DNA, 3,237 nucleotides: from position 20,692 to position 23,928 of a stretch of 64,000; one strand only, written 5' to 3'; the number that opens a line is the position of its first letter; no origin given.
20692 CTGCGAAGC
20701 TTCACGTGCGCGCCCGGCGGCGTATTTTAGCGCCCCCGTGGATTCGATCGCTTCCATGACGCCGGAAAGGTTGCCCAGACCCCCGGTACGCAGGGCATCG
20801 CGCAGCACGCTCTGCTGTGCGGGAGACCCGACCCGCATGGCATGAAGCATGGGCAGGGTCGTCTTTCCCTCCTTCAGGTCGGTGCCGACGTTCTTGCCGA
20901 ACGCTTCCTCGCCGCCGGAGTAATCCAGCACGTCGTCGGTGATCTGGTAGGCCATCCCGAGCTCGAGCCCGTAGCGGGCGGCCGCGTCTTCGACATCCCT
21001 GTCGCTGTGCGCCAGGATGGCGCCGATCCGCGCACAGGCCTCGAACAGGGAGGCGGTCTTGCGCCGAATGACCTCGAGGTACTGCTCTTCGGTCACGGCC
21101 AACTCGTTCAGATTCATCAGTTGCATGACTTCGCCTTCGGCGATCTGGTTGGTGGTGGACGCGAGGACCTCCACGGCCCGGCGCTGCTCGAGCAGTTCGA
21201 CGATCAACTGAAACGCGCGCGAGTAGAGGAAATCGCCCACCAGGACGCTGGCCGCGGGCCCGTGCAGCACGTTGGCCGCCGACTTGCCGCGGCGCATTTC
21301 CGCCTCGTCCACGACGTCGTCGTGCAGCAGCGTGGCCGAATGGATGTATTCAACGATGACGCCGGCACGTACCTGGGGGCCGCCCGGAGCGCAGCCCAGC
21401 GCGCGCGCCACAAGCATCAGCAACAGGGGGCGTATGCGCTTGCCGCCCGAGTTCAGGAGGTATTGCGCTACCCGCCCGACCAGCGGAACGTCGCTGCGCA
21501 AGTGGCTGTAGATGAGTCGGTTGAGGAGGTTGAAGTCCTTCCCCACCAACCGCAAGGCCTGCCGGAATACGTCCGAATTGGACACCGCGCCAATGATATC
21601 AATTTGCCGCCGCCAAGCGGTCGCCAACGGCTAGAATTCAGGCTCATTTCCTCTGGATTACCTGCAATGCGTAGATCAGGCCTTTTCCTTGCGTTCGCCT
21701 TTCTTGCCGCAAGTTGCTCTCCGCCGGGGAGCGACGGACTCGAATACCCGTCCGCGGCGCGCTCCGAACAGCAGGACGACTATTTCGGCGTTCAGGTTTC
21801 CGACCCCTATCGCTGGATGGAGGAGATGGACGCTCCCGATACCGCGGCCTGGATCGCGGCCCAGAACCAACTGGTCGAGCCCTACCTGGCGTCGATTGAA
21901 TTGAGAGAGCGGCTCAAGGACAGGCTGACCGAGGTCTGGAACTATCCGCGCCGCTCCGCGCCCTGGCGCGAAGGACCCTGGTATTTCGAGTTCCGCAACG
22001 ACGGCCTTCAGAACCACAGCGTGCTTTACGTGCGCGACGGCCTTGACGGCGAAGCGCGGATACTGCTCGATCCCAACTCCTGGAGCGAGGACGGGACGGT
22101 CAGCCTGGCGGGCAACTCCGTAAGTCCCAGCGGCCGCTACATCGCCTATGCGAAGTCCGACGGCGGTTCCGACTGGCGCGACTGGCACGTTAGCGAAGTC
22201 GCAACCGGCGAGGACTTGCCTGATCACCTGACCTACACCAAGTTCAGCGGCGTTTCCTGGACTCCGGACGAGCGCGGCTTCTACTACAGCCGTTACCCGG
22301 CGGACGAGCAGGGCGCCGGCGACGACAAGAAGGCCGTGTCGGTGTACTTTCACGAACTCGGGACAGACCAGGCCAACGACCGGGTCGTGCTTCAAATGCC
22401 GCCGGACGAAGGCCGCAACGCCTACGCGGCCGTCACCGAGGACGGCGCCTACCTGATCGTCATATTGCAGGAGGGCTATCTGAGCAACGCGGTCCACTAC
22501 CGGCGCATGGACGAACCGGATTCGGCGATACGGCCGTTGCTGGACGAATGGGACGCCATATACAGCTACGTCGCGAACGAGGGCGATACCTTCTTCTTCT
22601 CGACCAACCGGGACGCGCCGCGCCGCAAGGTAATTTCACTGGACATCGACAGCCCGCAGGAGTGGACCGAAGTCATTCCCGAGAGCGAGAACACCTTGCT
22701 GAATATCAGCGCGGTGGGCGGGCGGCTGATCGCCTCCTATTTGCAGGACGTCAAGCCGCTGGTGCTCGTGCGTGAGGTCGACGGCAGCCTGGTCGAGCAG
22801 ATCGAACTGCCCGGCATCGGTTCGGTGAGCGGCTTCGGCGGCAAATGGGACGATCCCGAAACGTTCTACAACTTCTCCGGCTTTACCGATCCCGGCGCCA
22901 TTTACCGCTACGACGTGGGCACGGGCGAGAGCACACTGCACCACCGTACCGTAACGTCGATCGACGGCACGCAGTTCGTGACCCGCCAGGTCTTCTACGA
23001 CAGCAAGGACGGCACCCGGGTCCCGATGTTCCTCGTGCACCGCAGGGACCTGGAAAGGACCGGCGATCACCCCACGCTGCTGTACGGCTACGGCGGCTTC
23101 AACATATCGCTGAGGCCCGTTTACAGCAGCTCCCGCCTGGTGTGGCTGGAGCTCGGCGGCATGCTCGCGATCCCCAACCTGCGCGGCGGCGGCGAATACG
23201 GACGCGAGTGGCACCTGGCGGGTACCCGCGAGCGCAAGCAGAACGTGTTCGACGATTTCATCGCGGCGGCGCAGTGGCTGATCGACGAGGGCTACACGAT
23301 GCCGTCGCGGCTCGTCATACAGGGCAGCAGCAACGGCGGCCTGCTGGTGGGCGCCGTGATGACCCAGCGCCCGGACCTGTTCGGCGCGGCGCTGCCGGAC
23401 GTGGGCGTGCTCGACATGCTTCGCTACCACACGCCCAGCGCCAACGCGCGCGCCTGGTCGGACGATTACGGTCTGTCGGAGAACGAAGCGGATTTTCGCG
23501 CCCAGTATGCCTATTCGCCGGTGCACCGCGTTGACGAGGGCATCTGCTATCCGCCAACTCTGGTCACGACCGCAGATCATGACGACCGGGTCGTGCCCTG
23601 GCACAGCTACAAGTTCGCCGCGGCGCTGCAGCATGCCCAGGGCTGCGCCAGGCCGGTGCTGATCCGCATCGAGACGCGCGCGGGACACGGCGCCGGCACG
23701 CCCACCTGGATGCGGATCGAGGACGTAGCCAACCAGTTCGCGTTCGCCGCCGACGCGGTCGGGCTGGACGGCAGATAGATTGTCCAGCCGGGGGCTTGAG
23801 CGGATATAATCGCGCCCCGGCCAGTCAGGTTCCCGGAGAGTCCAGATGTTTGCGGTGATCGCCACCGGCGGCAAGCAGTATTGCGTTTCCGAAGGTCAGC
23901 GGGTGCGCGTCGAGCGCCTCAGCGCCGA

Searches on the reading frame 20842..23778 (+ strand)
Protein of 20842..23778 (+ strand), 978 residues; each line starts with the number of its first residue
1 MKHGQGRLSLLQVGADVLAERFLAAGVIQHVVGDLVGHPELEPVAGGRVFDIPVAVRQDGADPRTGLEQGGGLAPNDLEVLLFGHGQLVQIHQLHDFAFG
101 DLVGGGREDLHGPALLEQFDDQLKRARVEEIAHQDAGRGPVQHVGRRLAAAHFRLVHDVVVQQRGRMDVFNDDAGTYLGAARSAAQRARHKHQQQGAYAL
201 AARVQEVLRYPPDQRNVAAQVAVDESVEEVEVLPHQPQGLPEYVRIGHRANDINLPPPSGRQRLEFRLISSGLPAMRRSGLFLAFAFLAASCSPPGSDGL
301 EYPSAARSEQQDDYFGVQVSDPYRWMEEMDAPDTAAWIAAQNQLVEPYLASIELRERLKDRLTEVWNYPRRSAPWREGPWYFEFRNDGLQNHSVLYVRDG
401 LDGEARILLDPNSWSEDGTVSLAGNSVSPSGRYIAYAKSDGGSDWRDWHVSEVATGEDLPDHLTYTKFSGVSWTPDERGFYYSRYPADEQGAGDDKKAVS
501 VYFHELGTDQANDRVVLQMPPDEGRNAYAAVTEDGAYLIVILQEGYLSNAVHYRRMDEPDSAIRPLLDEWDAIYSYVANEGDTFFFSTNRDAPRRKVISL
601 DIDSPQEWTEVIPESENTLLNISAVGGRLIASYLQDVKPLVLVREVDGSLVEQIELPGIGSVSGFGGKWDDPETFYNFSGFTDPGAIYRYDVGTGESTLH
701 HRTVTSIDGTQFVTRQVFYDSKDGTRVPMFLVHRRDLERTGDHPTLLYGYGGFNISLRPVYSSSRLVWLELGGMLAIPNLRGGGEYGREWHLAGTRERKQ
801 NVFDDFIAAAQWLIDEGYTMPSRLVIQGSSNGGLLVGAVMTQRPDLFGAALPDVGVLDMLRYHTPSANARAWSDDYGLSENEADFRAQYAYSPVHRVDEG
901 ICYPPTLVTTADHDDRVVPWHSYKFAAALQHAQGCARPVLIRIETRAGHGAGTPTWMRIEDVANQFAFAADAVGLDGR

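Call 60: search_protein_families(library=pfam, proteins=[window:20842-23778:+], max_evalue=0.001)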
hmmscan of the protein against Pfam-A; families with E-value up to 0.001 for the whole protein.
window:20842-23778:+ (978 aa): 3 families
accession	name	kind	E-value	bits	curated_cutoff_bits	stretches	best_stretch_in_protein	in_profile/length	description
PF02897.21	Peptidase_S9_N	-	5.3e-119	398.1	24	1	303-699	1-410/414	Prolyl oligopeptidase, N-terminal beta-propeller domain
PF00326.27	Peptidase_S9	-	4.5e-58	196.7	22.6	1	763-974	4-211/213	Prolyl oligopeptidase family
PF07859.19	Abhydrolase_3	-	0.00074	19.8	25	0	801-914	47-176/210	alpha/beta hydrolase fold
